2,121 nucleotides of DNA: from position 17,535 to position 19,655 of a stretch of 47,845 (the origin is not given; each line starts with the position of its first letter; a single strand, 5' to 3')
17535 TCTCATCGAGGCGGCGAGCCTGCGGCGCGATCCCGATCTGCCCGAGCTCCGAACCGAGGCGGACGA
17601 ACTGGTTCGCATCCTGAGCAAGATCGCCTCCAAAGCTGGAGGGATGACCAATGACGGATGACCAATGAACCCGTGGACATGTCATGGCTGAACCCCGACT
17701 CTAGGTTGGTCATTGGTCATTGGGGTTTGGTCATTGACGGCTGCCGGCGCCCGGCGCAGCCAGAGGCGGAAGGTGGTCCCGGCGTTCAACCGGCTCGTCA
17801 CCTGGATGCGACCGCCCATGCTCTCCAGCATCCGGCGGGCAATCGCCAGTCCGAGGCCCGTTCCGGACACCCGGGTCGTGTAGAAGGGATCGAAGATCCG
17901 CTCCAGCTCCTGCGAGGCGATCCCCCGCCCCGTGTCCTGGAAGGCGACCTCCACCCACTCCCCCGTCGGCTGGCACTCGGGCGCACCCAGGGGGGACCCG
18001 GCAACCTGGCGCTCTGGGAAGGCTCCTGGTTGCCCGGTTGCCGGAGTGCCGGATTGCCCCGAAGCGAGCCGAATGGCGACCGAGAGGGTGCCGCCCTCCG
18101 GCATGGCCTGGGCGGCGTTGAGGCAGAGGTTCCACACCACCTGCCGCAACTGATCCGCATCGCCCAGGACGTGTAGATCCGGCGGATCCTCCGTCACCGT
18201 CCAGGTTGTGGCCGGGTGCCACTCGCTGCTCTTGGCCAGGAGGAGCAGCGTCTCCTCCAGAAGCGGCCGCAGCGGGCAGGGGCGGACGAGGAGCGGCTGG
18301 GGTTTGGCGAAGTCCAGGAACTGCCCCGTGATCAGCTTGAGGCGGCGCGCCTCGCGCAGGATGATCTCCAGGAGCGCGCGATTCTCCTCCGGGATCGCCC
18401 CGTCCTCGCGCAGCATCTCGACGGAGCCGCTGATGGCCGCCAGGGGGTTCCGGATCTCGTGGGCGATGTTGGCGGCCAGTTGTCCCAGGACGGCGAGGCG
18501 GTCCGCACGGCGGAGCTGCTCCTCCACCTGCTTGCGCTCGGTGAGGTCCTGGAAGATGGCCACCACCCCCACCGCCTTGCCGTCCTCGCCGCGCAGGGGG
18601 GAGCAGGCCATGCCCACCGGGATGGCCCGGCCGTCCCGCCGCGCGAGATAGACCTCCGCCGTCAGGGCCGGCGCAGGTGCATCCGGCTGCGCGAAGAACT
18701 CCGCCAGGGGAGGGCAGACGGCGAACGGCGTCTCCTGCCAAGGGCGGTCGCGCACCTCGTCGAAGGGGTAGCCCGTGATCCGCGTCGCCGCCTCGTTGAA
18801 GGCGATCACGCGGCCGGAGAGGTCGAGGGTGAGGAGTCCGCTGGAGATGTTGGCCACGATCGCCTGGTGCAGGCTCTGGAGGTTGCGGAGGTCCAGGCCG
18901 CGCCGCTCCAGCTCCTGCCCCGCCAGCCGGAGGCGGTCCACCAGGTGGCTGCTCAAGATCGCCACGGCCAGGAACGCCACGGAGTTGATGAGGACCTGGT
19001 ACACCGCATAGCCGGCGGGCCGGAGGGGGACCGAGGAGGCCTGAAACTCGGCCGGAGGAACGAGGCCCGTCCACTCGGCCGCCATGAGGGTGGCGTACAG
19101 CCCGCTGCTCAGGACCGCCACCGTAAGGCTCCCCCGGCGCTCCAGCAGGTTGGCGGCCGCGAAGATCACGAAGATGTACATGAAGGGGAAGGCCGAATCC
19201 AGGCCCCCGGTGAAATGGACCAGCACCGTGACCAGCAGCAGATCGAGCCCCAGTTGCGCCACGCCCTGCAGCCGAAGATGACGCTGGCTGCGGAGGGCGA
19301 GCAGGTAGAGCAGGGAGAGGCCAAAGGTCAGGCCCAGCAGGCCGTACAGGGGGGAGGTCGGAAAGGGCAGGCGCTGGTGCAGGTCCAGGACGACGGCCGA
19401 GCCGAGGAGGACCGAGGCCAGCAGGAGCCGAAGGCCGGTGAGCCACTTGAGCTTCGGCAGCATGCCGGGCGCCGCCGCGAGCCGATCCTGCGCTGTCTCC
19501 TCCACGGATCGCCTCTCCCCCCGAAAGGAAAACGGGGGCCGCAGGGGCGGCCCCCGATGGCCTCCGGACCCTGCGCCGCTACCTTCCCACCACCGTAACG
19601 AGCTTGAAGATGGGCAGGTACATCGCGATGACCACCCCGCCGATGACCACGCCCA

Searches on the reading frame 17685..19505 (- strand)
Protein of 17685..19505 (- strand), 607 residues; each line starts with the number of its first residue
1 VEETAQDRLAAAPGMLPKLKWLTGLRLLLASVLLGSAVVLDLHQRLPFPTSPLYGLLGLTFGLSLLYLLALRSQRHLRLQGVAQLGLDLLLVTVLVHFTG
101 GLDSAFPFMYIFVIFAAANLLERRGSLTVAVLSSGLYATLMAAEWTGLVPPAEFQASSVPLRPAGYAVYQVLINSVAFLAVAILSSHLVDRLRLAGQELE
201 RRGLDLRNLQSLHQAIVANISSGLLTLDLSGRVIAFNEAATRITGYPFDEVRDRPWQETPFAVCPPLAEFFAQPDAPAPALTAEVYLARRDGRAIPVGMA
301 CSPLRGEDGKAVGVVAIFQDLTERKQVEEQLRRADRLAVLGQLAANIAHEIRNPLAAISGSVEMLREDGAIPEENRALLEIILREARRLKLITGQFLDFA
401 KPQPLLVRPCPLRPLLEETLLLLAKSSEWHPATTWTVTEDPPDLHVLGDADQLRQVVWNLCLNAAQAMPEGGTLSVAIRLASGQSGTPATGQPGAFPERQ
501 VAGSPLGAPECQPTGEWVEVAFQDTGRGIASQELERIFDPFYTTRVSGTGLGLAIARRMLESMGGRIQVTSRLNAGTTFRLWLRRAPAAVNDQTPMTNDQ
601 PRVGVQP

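Call 6: search_protein_families(library=pfam, proteins=[window:17685-19505:-], max_evalue=0.01)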
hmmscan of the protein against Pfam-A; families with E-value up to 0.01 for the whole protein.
window:17685-19505:- (607 aa): 8 families
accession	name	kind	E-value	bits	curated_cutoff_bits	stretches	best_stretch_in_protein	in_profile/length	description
PF02518.31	HATPase_c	-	2.9e-25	89.3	26.4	2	514-585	34-109/111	Histidine kinase-, DNA gyrase B-, and HSP90-like ATPase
PF00512.31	HisKA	-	3e-19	69.2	26.9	1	340-403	2-64/66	His Kinase A (phospho-acceptor) domain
PF13426.13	PAS_9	-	3.5e-13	50.1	27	1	223-323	3-103/103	PAS domain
PF08448.16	PAS_4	-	7.7e-13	49.1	23.1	1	219-326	3-110/110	PAS fold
PF25323.1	6TM_PilS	-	1.2e-12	48.3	27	1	26-197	19-187/189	PilS-like transmembrane domain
PF00989.32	PAS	-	3.7e-08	33.8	22.6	1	214-320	4-112/113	PAS fold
PF13188.13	PAS_8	-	0.00011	22.4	21.8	1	213-258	3-45/65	PAS domain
PF12860.13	PAS_7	-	0.0022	18.6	27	0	218-251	2-35/115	PAS fold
